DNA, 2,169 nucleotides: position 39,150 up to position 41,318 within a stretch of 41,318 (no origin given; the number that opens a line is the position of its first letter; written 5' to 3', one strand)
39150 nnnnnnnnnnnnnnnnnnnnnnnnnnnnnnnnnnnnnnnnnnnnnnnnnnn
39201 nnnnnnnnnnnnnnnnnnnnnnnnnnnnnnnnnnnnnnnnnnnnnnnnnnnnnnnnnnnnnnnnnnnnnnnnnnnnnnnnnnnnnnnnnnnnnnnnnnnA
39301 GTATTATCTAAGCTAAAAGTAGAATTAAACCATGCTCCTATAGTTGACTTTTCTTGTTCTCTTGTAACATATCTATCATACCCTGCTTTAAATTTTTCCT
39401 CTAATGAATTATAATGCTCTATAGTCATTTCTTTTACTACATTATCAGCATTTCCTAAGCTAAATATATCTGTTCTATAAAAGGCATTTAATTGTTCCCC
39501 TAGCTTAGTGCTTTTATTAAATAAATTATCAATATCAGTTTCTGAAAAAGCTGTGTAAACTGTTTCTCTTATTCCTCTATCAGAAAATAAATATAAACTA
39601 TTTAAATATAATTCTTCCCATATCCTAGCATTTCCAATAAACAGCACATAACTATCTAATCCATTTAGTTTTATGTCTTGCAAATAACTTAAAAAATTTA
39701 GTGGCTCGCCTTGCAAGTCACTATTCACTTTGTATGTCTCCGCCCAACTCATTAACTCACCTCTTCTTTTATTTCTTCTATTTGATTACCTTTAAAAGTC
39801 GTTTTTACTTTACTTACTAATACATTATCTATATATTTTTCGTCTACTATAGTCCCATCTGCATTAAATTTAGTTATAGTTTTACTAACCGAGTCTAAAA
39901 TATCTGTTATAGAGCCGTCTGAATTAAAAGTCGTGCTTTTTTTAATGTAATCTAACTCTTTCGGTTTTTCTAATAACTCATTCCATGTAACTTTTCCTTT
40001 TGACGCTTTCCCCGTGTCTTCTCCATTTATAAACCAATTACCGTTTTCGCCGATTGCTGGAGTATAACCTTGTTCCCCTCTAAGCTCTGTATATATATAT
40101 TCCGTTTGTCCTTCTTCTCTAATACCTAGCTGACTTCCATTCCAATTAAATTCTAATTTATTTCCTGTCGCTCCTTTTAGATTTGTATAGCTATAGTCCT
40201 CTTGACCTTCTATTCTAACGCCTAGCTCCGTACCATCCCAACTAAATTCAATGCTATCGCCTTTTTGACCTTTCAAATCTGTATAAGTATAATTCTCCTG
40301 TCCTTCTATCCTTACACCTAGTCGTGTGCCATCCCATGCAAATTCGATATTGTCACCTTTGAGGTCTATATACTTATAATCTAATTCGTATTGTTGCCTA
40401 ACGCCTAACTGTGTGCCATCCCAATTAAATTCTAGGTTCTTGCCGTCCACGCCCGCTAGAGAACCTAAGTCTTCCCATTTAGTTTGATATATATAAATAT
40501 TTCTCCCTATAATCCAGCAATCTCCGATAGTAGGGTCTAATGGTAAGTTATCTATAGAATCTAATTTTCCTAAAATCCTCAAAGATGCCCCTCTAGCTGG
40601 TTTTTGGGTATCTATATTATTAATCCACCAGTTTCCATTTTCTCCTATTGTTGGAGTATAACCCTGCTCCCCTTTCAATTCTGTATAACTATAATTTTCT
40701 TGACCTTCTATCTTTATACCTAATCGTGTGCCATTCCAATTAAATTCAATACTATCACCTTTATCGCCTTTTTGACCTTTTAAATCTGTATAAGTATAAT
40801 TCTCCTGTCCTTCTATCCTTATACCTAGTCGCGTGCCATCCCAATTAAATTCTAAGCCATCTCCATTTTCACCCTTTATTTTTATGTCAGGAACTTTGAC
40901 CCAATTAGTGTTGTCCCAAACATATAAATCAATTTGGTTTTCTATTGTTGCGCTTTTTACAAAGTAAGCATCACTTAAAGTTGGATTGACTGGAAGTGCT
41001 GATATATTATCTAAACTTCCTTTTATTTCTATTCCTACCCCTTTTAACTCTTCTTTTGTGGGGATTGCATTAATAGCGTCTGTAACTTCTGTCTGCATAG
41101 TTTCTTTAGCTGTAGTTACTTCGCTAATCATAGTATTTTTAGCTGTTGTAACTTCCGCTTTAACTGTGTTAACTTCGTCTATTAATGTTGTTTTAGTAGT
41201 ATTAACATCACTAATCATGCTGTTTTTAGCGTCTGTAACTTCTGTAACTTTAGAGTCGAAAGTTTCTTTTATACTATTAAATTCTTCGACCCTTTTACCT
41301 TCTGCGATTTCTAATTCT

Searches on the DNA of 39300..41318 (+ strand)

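Call 89: search_dna_similar(query=window:39300-41318:+, collection=plasmids, mode=near, max_rows=5)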
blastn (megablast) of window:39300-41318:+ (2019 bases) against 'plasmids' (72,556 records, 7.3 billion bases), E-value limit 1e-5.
Records with a match: 3; places in all: 11; records where one place covers at least 80% of the query: 3.
Best place of each record, by identity: >=99% 2; 90-95% 1.
By first word of the organism name: Clostridioides 3.
By predicted mobility (MOB-suite, as given by PLSDB): non-mobilizable 3.
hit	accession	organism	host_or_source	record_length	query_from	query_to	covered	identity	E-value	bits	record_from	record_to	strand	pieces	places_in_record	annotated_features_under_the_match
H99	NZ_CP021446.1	Clostridioides difficile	cell culture,sewage plant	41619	1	2019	100%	99.1%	0e+0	3859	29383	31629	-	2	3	hypothetical protein | phage tail protein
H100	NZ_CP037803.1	Clostridioides difficile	Homo sapiens,feces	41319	51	2019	98%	100.0%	0e+0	3872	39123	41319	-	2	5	hypothetical protein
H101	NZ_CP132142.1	Clostridioides difficile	whole organism,biogas fermenter sludge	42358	1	2019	100%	93.1%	0e+0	3180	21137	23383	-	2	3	hypothetical protein | phage tail protein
